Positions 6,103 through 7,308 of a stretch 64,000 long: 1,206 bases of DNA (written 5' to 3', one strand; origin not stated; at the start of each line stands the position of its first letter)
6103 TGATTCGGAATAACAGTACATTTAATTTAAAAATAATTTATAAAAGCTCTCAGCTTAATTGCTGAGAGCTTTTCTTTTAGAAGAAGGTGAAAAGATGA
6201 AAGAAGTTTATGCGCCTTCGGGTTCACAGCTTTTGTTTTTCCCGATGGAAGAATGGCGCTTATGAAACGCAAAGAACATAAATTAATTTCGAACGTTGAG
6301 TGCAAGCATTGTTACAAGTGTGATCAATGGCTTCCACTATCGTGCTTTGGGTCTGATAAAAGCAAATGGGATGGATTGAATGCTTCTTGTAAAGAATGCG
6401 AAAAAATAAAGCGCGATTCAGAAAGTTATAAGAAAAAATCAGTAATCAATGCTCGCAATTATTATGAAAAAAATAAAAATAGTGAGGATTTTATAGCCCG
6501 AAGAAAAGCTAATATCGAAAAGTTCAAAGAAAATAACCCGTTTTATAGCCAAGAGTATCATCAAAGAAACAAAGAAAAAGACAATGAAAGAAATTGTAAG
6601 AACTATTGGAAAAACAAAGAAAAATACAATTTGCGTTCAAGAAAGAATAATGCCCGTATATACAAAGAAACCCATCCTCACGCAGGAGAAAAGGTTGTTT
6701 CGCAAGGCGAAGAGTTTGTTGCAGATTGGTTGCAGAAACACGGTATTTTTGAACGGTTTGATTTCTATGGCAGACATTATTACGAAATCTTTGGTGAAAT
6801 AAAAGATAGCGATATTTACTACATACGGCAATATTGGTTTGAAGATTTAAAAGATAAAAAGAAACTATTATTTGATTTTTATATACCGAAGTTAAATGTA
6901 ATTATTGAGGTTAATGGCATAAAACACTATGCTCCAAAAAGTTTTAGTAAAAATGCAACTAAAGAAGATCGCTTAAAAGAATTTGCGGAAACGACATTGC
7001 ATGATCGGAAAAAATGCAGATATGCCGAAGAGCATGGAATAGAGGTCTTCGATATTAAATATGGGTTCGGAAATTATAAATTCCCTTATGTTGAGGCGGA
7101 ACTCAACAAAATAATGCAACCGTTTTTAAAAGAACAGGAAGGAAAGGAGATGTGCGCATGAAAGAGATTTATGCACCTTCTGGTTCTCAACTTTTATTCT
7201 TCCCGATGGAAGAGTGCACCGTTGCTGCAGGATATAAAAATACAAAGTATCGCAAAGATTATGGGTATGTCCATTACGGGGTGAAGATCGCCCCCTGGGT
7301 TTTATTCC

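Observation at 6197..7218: Homing-endonuclease-like gene inserted with a ~60-bp target duplication of the M23 gene start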

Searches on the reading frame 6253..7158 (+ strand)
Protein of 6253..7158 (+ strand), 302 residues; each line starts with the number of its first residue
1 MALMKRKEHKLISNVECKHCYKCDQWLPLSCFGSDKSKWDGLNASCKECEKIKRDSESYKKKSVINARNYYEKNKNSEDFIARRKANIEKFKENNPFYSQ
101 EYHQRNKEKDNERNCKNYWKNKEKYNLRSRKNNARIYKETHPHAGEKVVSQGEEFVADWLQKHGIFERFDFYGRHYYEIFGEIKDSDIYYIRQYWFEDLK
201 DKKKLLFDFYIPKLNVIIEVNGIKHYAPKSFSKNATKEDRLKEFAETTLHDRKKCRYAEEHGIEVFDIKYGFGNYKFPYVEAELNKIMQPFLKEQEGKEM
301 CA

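Call 4: search_protein_families(library=pfam, proteins=[window:6253-7158:+], max_evalue=1)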
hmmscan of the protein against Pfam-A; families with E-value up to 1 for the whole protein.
window:6253-7158:+ (302 aa): 2 families
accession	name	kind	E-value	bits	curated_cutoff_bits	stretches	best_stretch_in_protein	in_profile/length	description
PF21598.3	PvuRts1I-like_N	-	0.00049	20.7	27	1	179-250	24-95/131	Restriction endonuclease PvuRts1 I-like, N-terminal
PF09145.16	Ubiq-assoc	-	0.27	11.6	27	0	66-86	22-42/44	Ubiquitin-associated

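Call 13: search_solved_structures(query=window:6253-7158:+, max_evalue=10, show_alignments=3)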
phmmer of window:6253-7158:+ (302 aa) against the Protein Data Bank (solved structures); distinct sequences matched with E-value up to 10: 4.
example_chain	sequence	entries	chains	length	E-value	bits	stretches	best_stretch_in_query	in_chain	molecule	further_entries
3hzs_A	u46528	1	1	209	0.17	14.4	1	63-105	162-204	Monofunctional glycosyltransferase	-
6ftb_A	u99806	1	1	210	0.18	14.4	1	63-105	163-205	Monofunctional glycosyltransferase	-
5zzk_A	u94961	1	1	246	0.22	14.1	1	63-105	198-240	Monofunctional glycosyltransferase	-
3vmq_A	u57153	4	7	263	0.26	13.9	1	63-105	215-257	Monofunctional glycosyltransferase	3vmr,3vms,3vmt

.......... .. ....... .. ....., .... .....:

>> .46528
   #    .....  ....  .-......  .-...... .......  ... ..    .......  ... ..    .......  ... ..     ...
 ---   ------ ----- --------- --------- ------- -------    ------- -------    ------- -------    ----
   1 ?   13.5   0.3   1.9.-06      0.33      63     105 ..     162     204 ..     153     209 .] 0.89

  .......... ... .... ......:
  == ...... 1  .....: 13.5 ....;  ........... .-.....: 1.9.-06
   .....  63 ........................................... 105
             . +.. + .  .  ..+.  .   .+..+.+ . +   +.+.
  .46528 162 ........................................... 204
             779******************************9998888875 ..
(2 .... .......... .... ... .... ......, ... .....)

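Call 14: search_protein_families(library=phrogs, proteins=[window:6253-7158:+], max_evalue=1)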
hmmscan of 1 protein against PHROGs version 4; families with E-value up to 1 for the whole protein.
window:6253-7158:+ (302 aa): 12 families
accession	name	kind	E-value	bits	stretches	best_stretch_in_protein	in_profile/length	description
phrog_9084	-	DNA, RNA and nucleotide metabolism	1.5e-16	62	1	121-278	16-160/187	homing endonuclease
phrog_559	-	DNA, RNA and nucleotide metabolism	2.2e-13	50.9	1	10-287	169-414/607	HNH endonuclease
phrog_4538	-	unknown function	4e-11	43.4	1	184-271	242-318/447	-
phrog_5558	-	moron, auxiliary metabolic gene and host takeover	5.7e-06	27.6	1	14-141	5-121/130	Lar-like restriction alleviation protein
phrog_2340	-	DNA, RNA and nucleotide metabolism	4.8e-05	24.5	1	14-115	5-110/171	endonuclease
phrog_2633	-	DNA, RNA and nucleotide metabolism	0.00011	23.4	1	14-71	10-67/142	endonuclease VII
phrog_1035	-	DNA, RNA and nucleotide metabolism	0.00062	20.7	1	5-116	51-168/271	endonuclease VII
phrog_503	-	unknown function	0.00093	19.9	1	182-241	41-97/144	-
phrog_12813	-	unknown function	0.0016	19.3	1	12-61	147-197/199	-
phrog_24058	-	unknown function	0.025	16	1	18-62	6-50/98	-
phrog_5718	-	DNA, RNA and nucleotide metabolism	0.19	11.7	1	19-81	141-199/394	HNH endonuclease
phrog_24896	-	unknown function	0.28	9.9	1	134-289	943-1050/1110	-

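Call 15: search_protein_families(library=ncbifam, proteins=[window:6253-7158:+], max_evalue=1)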
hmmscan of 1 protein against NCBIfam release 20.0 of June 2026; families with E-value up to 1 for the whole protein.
window:6253-7158:+ (302 aa): 0 families

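Call 19: find_related_loci(query=window:6253-7158:+, collection=viral_contigs, flank=3000)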
Query window:6253-7158:+ (302 aa) in viral_contigs; peptide patterns used: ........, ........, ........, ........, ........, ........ (x = any residue, [..] = any of these).
25 stretches matched a pattern, but none encodes a relative of the query by tblastn (E <= 1e-3).

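Call 23: find_homologous_proteins(query=window:6253-7158:+, max_evalue=0.001)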
Query window:6253-7158:+ (302 aa): 1 proteins with E <= 0.001 among 326 candidates.
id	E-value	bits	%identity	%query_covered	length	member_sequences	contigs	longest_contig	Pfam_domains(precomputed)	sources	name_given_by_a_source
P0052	4.7e-201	685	100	99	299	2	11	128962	-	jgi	-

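Call 26: find_encoding_contigs(protein=P0052, flank=5000, max_places=10)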
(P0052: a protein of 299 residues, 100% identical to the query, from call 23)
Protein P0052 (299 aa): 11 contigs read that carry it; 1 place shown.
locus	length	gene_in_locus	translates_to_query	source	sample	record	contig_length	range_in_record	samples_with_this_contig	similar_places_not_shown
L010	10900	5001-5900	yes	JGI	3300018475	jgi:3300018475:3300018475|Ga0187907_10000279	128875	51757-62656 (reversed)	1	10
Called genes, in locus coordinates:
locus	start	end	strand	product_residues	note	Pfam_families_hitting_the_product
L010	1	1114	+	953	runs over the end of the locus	-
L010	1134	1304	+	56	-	-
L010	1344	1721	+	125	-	-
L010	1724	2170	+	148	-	PF23140:Gp80 (weak)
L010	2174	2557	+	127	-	-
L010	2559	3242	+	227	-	-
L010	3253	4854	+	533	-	PF12810:ALK_LTK_GRD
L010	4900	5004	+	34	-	-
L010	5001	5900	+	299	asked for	-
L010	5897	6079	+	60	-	-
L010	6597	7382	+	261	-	PF01551:Peptidase_M23 (weak)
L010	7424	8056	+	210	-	-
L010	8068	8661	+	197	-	-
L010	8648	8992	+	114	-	-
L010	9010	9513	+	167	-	-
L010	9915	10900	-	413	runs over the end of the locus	PF02920:Integrase_DNA, PF00589:Phage_integrase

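Call 42: predict_structure(protein=window:6262-7158:+)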
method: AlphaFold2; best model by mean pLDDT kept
length: 299 residues; sequences in the alignment: 1
mean_pLDDT: 43.1   pTM: 0.22
mean pLDDT of the five models: 43.1, 40.7, 37.6, 33.3, 32.2
residues with pLDDT >= 90: 0; 70-90: 12; 50-70: 55; < 50: 232
segments of 3 or more residues with pLDDT < 50: 1-41, 116-299
pLDDT, mean of each block of 10 residues (from residue 1): 36 43 42 44 55 53 55 72 71 56 60 49 37 39 33 42 33 43 42 42 43 27 35 43 35 32 27 29 36 40
secondary structure, 60 per line:
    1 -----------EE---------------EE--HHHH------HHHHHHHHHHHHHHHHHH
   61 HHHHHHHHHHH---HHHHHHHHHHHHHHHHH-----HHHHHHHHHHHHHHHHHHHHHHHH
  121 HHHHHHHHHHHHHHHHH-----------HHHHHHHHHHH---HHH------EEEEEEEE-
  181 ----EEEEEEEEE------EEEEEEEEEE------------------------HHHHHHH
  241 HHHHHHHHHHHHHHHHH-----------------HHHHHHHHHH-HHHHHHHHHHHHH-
elements in order: H33-36 H43-71 H75-91 H97-137 H149-159 E172-179 E185-193 E200-209 H234-257 H275-284 H286-298

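Call 43: search_protein_representatives(protein=window:6262-7158:+)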
Query: 299 residues. Proteins with E-value up to 0.001 (for the whole library): 3004; up to 1e-10: 47; up to 1e-30: 1. The best 150 are listed.
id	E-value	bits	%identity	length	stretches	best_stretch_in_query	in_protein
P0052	1.4e-201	684.7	100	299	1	1-299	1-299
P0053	6.8e-19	84.8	34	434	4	3-48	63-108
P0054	2.5e-18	82.9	42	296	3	2-51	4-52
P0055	1.3e-17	80.6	44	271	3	3-52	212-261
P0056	1.6e-17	80.3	38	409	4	4-87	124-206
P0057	6.1e-17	78.4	41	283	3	2-58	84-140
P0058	2.9e-16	76.1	34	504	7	11-56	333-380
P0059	5.0e-16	75.4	40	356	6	12-57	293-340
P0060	6.7e-16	75.0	37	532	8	7-54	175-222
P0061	1.1e-14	70.9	39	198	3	3-56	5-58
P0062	2.2e-14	70.0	38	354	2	2-93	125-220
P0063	1.1e-13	67.6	45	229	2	3-85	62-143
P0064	1.2e-13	67.5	39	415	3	6-58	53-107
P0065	2.2e-13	66.7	33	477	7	5-59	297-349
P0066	2.7e-13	66.4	44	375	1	181-278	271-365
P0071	7.1e-13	65.0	40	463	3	2-54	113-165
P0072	9.1e-13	64.7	40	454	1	176-271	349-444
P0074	1.4e-12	64.1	41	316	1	183-264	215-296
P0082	1.2e-11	61.0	37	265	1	181-285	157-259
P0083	1.2e-11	61.0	38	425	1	180-284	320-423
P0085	2.0e-11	60.3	43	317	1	181-269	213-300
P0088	2.1e-11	60.2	39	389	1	184-279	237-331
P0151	2.0e-09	53.7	33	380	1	28-267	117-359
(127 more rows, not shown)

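Call 44: search_protein_families(library=pfam, proteins=[P0066, P0072, P0074, P0082, P0083, P0085, P0088, P0151, P0053, P0056], max_evalue=0.01)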
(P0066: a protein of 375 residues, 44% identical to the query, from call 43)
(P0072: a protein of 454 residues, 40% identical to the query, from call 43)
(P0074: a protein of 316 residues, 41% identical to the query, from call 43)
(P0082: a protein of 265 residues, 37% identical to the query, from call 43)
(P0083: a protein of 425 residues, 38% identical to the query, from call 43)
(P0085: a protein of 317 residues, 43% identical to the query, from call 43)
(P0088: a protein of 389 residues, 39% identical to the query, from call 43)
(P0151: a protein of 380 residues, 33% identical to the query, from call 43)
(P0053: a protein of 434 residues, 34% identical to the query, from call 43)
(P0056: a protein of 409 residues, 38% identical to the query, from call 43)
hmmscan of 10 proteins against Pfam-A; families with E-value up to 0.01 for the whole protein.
P0066 (375 aa): 3 families
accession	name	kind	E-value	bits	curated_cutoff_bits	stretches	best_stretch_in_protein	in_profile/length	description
PF14311.12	DUF4379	-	2.1e-16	60.3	24.5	3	159-192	22-55/56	Probable Treble clef zinc finger domain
PF21817.3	CapR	-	2.7e-11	43.9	24.2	2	89-131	15-67/67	CapR homology domain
PF09845.14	OapC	-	0.00013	22.6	23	0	104-133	2-28/133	Origin-associated protein OapC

P0072 (454 aa): 3 families
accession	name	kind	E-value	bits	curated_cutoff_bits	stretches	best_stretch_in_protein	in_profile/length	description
PF14311.12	DUF4379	-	2.5e-08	34.4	24.5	2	307-342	21-55/56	Probable Treble clef zinc finger domain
PF21817.3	CapR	-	2.4e-07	31.3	24.2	2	226-273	8-67/67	CapR homology domain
PF05265.19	DUF723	-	6.2e-05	23.3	20.9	1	282-340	2-59/60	Protein of unknown function (DUF723)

P0074 (316 aa): 3 families
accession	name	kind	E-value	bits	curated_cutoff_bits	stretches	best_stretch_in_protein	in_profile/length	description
PF14311.12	DUF4379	-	5.5e-07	30.1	24.5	0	29-66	19-55/56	Probable Treble clef zinc finger domain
PF05265.19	DUF723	-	5.2e-06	26.7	20.9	1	162-198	22-59/60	Protein of unknown function (DUF723)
PF21598.3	PvuRts1I-like_N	-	0.00091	19.8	27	1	210-307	26-123/131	Restriction endonuclease PvuRts1 I-like, N-terminal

P0082 (265 aa): 1 family
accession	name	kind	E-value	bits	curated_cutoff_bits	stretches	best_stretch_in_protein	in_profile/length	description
PF05207.18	Zn_ribbon_CSL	-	0.00085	19.4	29.2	1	23-68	7-53/55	CSL zinc finger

P0083 (425 aa): 3 families
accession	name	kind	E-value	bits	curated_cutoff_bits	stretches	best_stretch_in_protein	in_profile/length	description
PF01155.25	HypA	-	3.5e-06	27.5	28.9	1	107-147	60-95/112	Hydrogenase/urease nickel incorporation, metallochaperone, hypA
PF14311.12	DUF4379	-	2.9e-05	24.6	24.5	1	275-309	21-55/56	Probable Treble clef zinc finger domain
PF25206.1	DUF7836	-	0.00041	20.6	26.7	1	116-148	6-40/59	Domain of unknown function (DUF7836)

P0085 (317 aa): 1 family
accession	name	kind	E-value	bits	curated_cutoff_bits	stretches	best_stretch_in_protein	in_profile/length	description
PF10881.14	DUF2726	-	0.006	16.8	24.7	0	244-307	72-119/126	Protein of unknown function (DUF2726)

P0088 (389 aa): 0 families

P0151 (380 aa): 1 family
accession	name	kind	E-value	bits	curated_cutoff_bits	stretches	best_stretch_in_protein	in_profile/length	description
PF14311.12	DUF4379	-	0.0043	17.7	24.5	0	51-78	29-55/56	Probable Treble clef zinc finger domain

P0053 (434 aa): 2 families
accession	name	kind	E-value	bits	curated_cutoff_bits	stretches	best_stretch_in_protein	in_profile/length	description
PF03110.19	SBP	-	3.6e-07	30.8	27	0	175-211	28-57/75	SBP domain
PF13798.11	PCYCGC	-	0.0055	17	25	0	148-166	98-116/153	Protein of unknown function with PCYCGC motif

P0056 (409 aa): 4 families
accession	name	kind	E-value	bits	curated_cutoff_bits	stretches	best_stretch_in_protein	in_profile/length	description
PF01844.29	HNH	-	4.2e-09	36.9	21.4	1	322-363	1-45/47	HNH endonuclease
PF14279.12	HNH_5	-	6.3e-08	32.9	27.5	1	322-365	1-46/56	HNH endonuclease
PF12898.13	Stc1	-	1.3e-05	26.1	24.8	0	78-109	53-83/84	Stc1 domain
PF03110.19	SBP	-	5.1e-05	23.9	27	0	69-97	32-60/75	SBP domain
